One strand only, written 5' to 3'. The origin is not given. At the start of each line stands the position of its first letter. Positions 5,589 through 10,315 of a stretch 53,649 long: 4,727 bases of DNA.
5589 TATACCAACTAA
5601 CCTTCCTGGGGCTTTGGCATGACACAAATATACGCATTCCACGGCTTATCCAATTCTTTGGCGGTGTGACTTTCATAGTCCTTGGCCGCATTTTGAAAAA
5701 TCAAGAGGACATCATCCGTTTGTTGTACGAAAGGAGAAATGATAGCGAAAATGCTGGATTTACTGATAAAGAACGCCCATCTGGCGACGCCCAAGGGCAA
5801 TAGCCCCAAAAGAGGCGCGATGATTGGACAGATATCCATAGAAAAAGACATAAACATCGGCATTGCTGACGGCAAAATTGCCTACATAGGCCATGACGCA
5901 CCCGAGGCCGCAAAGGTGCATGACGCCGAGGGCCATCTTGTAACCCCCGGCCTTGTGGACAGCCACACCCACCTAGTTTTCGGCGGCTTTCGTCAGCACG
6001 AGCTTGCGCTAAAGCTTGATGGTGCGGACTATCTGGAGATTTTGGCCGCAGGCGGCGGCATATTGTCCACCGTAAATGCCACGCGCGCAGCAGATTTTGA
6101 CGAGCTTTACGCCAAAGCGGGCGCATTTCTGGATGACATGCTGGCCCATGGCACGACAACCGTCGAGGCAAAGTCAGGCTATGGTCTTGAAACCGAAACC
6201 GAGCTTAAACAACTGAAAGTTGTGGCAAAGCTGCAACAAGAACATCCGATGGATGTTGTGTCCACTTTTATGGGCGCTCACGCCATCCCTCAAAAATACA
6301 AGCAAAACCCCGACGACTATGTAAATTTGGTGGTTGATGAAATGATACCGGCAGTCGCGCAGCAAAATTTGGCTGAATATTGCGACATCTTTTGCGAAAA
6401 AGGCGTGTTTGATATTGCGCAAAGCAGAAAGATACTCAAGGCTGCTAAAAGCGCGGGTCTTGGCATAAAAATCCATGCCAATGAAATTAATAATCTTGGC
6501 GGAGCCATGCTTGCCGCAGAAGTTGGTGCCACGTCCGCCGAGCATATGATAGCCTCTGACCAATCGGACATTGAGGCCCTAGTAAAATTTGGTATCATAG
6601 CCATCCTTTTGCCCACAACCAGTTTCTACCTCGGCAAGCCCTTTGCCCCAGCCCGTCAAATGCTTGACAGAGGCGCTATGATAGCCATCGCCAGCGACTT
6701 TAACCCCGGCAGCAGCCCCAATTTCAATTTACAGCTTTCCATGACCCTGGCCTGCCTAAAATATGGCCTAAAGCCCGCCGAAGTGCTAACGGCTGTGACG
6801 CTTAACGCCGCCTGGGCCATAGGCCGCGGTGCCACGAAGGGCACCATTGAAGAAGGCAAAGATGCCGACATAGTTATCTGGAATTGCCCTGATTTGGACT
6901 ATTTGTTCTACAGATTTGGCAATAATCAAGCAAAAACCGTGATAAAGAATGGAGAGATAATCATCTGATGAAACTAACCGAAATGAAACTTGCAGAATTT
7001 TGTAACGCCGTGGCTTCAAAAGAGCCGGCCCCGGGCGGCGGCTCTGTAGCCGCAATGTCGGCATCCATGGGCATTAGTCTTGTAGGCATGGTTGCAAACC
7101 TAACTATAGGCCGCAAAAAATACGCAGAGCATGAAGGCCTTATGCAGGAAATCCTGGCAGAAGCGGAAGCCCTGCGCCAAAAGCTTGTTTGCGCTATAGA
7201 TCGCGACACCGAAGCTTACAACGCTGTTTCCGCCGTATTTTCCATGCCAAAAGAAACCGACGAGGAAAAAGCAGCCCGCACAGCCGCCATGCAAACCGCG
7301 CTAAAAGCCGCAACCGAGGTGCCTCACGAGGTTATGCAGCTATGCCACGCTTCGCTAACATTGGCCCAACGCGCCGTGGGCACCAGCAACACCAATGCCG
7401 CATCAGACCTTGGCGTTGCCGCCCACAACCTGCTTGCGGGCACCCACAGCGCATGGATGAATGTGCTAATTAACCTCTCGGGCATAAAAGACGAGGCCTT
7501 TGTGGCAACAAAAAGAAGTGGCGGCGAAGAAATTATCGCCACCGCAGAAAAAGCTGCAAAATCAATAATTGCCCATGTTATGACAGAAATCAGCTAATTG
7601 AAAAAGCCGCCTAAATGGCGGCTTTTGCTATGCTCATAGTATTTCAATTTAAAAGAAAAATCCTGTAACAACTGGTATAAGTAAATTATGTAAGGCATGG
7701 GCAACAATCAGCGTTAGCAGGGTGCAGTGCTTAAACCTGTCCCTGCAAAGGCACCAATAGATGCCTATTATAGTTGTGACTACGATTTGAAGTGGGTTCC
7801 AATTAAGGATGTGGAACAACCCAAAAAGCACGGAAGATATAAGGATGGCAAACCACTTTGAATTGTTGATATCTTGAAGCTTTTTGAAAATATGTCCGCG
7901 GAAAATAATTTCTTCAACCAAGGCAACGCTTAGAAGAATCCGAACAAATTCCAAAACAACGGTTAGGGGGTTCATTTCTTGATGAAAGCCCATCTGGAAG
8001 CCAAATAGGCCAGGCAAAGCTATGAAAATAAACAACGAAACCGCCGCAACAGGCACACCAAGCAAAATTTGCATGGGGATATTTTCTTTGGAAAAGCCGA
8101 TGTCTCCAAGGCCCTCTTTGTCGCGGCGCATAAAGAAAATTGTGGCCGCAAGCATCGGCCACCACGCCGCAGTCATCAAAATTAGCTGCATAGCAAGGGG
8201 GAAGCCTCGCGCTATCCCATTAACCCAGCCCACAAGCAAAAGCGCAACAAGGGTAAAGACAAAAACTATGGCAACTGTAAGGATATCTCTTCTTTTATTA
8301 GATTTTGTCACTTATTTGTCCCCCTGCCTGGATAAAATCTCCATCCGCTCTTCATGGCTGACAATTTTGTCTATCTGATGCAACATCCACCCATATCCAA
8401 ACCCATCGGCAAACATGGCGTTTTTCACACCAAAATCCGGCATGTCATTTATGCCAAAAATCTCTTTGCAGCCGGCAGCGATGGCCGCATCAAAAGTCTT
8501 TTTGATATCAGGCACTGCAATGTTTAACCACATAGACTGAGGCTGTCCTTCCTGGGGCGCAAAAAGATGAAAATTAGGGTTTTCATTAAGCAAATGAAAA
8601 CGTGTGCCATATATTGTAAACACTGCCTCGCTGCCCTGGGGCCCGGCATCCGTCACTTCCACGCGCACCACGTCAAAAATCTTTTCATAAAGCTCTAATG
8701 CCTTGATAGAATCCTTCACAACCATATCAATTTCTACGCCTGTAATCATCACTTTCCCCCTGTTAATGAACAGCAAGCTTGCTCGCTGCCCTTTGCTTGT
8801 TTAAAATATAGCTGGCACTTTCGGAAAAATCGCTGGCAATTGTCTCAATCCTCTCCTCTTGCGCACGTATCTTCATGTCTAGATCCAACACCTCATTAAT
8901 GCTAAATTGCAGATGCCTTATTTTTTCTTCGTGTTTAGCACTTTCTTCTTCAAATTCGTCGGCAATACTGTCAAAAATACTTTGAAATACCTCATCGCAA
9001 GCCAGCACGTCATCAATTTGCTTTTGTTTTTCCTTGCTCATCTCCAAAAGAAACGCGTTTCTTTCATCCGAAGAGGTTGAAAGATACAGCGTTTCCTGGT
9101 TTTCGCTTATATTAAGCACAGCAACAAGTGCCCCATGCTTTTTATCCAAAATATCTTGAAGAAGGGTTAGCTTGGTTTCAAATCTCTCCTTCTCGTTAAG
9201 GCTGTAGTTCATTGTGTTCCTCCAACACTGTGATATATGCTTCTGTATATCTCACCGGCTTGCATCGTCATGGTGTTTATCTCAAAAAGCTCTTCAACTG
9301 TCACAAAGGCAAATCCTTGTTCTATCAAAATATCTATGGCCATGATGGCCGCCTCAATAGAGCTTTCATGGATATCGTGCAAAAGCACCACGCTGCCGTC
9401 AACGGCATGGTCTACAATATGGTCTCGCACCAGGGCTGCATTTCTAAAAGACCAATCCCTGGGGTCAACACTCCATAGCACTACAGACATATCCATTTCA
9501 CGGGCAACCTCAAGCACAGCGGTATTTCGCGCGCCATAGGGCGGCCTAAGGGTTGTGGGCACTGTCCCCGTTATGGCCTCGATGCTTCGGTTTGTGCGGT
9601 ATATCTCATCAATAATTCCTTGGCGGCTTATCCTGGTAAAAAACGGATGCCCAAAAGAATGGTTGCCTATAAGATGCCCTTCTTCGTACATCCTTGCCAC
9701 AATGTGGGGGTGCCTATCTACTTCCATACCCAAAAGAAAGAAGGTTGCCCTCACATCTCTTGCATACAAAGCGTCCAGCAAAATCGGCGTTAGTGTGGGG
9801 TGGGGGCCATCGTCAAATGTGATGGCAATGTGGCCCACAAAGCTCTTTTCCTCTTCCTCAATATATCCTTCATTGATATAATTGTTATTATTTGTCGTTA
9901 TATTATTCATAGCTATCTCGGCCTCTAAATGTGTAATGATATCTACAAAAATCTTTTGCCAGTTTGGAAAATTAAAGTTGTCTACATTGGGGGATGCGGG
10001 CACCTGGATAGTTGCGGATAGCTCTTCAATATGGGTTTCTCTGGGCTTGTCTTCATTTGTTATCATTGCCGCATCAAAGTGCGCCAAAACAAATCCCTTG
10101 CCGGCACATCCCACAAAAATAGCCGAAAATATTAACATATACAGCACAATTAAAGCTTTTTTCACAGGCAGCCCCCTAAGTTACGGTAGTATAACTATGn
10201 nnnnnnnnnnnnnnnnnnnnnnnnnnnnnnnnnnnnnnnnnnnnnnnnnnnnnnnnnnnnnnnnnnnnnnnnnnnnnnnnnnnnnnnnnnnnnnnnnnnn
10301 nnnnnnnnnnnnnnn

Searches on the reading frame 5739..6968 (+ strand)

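Call 15: search_protein_families(library=pfam, proteins=[window:5739-6968:+], max_evalue=0.001)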
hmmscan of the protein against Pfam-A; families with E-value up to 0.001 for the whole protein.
window:5739-6968:+ (409 aa): 2 families
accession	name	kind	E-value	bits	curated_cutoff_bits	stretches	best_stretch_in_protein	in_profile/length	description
PF01979.26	Amidohydro_1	-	1.9e-26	93.5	25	1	67-407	1-344/345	Amidohydrolase family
PF07969.17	Amidohydro_3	-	1.4e-23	84.5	29.7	2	98-408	134-471/472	Amidohydrolase family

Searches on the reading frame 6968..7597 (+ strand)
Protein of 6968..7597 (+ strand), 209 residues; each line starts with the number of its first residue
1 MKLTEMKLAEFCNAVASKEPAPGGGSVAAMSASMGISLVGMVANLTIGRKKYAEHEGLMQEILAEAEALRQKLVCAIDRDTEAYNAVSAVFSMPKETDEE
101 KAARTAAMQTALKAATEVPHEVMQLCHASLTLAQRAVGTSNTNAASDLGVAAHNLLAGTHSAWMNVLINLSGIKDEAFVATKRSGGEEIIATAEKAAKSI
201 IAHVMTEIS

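Call 15: search_protein_families(library=pfam, proteins=[window:6968-7597:+], max_evalue=0.001)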
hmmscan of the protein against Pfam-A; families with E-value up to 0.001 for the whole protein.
window:6968-7597:+ (209 aa): 1 family
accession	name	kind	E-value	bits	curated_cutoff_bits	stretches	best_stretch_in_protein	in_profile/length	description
PF04961.17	FTCD_C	-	5.3e-67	225.5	24.5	1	8-183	2-177/182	Formiminotransferase-cyclodeaminase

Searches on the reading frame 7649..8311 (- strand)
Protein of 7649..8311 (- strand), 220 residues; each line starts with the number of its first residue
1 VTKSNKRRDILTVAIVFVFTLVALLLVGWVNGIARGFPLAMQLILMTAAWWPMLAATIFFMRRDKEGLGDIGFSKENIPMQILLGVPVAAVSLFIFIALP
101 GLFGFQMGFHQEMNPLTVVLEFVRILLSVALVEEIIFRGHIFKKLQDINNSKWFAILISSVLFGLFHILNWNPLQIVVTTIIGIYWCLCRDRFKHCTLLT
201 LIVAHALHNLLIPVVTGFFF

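Call 15: search_protein_families(library=pfam, proteins=[window:7649-8311:-], max_evalue=0.001)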
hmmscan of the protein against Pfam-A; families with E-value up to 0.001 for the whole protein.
window:7649-8311:- (220 aa): 2 families
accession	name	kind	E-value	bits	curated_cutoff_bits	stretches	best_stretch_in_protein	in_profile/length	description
PF02517.21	Rce1-like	-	3.1e-19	69.5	22.4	1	117-211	3-93/93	Type II CAAX prenyl endopeptidase Rce1-like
PF10724.14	DUF2516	-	0.00022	21.9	30.6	1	122-187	14-79/92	Protein of unknown function (DUF2516)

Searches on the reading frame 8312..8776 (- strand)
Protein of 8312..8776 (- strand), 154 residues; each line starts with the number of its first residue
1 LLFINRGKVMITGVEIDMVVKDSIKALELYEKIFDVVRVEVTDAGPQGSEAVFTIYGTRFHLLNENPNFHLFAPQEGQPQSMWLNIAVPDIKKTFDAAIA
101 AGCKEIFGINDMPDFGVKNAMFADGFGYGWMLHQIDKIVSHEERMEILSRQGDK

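Call 15: search_protein_families(library=pfam, proteins=[window:8312-8776:-], max_evalue=0.001)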
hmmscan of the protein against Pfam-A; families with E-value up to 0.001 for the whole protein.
window:8312-8776:- (154 aa): 1 family
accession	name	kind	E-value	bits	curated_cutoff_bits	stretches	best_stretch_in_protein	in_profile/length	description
PF00903.31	Glyoxalase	-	1.4e-07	32.3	20.6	1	16-132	5-121/121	Glyoxalase/Bleomycin resistance protein/Dioxygenase superfamily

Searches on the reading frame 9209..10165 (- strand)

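Call 15: search_protein_families(library=pfam, proteins=[window:9209-10165:-], max_evalue=0.001)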
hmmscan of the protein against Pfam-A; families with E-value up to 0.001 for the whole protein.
window:9209-10165:- (318 aa): 1 family
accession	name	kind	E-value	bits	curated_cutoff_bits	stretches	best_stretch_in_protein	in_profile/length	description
PF01522.26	Polysacc_deac_1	-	3e-35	121.3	23.1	1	112-228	8-123/124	Polysaccharide deacetylase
